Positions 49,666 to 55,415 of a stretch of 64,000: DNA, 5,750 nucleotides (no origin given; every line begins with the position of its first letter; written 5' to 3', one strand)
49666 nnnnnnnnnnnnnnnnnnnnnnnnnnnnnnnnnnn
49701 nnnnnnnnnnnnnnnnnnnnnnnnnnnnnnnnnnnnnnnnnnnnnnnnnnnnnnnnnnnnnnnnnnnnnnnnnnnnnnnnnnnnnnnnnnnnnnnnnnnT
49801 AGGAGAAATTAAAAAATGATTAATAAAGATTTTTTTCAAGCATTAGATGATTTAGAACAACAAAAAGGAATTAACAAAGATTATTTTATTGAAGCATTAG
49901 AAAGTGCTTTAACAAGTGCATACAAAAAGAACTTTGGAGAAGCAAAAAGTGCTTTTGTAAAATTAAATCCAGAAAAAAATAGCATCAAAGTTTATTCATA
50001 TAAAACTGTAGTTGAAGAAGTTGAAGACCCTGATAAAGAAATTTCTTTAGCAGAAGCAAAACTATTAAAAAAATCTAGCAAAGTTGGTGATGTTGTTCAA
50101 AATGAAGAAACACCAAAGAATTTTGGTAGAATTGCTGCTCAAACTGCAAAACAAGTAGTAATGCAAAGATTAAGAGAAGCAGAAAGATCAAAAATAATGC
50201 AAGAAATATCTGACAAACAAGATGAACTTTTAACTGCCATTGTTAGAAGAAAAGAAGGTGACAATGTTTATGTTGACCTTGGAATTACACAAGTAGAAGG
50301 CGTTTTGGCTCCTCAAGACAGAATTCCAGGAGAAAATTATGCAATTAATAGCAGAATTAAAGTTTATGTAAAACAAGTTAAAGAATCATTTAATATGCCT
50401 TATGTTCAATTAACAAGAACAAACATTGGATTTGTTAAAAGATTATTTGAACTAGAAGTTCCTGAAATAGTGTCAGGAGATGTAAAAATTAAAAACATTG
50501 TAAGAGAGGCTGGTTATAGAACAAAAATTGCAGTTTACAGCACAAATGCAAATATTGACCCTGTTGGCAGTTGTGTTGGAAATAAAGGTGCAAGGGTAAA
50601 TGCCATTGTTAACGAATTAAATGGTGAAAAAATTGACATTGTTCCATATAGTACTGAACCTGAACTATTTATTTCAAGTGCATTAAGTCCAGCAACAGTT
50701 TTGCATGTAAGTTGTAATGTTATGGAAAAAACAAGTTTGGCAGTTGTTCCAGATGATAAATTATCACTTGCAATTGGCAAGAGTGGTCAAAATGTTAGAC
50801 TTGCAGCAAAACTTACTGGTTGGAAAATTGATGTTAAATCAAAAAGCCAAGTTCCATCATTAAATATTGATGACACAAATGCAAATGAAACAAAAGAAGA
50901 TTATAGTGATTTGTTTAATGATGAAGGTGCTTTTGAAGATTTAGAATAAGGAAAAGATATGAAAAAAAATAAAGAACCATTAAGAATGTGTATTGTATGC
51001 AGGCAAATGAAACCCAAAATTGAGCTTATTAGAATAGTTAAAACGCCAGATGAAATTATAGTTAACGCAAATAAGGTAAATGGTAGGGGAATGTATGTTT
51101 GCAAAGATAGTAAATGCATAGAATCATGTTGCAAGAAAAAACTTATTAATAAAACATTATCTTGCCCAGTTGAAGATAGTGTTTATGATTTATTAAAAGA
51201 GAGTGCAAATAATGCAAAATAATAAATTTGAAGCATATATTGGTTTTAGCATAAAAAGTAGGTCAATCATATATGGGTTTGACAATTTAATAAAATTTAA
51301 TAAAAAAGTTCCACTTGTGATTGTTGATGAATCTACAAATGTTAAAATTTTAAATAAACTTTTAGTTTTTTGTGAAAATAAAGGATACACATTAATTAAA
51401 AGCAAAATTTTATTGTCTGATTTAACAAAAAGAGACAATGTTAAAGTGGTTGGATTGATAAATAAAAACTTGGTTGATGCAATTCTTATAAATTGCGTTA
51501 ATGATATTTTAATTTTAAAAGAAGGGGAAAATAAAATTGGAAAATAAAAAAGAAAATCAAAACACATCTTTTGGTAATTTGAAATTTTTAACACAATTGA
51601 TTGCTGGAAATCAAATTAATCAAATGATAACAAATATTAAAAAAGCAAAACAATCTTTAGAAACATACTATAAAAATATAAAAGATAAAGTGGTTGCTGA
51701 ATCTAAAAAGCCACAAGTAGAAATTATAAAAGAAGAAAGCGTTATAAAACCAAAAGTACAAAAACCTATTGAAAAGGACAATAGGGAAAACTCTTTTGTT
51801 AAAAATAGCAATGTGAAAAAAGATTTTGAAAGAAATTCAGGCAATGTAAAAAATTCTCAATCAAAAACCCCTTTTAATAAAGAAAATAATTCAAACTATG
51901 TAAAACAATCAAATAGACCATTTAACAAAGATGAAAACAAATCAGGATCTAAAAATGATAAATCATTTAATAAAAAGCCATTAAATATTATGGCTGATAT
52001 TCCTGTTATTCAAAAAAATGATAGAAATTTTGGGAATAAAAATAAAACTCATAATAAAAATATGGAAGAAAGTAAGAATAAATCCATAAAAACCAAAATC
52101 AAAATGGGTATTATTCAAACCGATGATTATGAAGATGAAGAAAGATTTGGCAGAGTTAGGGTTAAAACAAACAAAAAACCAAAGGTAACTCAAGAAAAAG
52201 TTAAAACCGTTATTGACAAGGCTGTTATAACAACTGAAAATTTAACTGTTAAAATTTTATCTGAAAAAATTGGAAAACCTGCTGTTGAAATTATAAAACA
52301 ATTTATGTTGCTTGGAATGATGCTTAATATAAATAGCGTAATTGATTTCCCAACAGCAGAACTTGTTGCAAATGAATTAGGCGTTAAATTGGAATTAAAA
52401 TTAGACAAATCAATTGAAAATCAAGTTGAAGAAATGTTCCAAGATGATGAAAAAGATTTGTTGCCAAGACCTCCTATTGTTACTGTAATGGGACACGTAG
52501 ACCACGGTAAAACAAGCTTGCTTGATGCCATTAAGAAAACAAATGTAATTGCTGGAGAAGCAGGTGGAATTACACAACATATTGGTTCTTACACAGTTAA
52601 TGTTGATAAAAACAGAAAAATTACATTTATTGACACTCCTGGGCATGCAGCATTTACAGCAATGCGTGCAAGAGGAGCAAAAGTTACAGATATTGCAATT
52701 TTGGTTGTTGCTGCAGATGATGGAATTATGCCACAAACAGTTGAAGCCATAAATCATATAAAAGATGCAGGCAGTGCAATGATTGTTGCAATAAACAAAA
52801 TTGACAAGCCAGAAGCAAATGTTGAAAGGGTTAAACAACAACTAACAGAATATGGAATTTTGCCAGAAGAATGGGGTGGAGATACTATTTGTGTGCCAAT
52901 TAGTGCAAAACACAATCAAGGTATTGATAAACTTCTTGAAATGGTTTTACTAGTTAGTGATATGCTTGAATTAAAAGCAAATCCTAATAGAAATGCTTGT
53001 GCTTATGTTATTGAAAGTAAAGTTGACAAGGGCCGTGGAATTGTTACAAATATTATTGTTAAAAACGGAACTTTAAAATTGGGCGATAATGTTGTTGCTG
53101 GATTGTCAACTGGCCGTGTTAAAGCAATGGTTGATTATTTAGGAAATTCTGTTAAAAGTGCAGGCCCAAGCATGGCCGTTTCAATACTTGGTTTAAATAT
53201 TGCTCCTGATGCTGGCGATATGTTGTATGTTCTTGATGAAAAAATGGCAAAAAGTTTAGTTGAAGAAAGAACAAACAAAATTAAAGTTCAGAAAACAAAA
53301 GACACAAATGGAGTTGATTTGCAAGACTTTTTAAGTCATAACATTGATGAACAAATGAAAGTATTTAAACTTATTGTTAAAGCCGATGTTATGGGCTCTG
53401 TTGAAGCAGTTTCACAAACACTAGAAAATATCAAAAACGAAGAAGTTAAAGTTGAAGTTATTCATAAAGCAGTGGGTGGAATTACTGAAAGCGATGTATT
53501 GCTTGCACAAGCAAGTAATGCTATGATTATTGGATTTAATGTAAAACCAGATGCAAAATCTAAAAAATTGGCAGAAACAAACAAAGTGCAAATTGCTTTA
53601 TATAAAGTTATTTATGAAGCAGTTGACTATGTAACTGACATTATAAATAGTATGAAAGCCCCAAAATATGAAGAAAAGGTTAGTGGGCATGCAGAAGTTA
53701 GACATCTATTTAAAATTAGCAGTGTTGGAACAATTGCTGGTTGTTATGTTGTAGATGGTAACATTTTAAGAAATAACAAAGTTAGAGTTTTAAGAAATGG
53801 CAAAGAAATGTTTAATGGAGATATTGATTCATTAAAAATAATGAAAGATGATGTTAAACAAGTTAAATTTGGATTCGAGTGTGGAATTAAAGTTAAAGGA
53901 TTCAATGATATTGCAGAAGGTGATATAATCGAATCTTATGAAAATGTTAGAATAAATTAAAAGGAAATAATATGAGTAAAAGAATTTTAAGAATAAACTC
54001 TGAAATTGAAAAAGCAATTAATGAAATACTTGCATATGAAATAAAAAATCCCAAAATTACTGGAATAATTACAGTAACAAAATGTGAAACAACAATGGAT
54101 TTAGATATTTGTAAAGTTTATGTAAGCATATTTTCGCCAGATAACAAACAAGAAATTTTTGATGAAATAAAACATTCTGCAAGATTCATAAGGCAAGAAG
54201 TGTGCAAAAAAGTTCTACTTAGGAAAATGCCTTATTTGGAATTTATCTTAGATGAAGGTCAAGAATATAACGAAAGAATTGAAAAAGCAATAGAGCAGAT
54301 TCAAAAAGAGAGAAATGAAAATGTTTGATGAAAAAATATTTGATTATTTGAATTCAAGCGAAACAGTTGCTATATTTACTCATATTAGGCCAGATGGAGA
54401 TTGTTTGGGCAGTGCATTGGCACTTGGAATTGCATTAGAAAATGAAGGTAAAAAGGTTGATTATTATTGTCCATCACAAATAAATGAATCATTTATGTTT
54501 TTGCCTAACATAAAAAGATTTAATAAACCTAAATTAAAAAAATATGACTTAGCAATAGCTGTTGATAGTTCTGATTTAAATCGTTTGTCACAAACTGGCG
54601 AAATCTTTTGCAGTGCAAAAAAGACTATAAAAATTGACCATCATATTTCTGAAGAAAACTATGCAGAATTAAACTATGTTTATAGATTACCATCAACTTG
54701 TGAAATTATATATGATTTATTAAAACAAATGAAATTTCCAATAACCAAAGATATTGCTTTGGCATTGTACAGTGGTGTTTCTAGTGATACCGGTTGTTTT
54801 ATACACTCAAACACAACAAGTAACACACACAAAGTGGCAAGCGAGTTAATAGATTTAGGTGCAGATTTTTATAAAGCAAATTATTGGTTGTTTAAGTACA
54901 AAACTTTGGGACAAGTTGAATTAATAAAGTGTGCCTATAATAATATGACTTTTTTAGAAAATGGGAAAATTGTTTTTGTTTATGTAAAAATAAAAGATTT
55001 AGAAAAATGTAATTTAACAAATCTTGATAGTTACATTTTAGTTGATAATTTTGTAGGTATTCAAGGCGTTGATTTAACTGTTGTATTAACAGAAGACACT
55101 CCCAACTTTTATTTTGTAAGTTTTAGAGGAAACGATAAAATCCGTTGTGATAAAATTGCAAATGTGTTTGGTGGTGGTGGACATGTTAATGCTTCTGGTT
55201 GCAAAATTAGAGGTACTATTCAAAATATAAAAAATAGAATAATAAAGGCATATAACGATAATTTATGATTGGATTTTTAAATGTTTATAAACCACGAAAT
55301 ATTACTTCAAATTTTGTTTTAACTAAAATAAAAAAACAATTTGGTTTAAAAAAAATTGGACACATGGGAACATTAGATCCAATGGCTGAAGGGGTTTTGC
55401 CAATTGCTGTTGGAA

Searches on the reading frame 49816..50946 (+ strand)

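Call 85: search_protein_families(library=pfam, proteins=[window:49816-50946:+], max_evalue=0.00001)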
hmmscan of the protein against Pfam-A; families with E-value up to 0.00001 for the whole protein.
window:49816-50946:+ (377 aa): 2 families
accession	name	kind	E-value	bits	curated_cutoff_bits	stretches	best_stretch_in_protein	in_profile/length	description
PF08529.16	NusA_N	-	3.6e-42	143.8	23.8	1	5-124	1-118/119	NusA N-terminal domain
PF13184.12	KH_5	-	8.2e-30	103.2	27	1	232-299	1-68/69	NusA-like KH domain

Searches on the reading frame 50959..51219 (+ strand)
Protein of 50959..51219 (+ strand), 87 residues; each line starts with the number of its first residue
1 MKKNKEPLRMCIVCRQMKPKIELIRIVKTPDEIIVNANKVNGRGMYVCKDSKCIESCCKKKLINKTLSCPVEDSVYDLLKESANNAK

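Call 85: search_protein_families(library=pfam, proteins=[window:50959-51219:+], max_evalue=0.00001)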
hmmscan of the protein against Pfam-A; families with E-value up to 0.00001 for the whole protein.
window:50959-51219:+ (87 aa): 1 family
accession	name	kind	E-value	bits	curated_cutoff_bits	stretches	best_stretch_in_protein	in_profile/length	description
PF04296.18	YlxR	-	2.8e-26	91.7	26.9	1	9-80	1-74/75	Protein of unknown function (DUF448)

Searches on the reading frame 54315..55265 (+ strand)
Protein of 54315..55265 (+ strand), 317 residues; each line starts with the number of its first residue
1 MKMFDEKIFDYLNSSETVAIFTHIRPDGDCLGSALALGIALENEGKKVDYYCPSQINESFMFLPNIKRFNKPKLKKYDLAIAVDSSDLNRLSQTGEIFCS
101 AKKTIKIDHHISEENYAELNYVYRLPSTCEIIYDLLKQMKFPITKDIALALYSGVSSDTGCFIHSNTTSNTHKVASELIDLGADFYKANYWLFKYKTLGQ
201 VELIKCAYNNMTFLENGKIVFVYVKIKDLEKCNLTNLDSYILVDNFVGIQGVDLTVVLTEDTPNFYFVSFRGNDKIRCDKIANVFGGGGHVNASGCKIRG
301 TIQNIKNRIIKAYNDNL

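Call 85: search_protein_families(library=pfam, proteins=[window:54315-55265:+], max_evalue=0.00001)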
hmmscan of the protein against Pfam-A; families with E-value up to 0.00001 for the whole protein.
window:54315-55265:+ (317 aa): 2 families
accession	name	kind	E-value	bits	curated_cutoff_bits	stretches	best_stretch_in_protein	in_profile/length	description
PF01368.27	DHH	-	4.9e-19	69.3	28.1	1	18-155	2-125/125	DHH family, N-terminal domain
PF02272.25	DHHA1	-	1.2e-07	32.6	25.9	1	224-312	9-95/102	DHHA1 domain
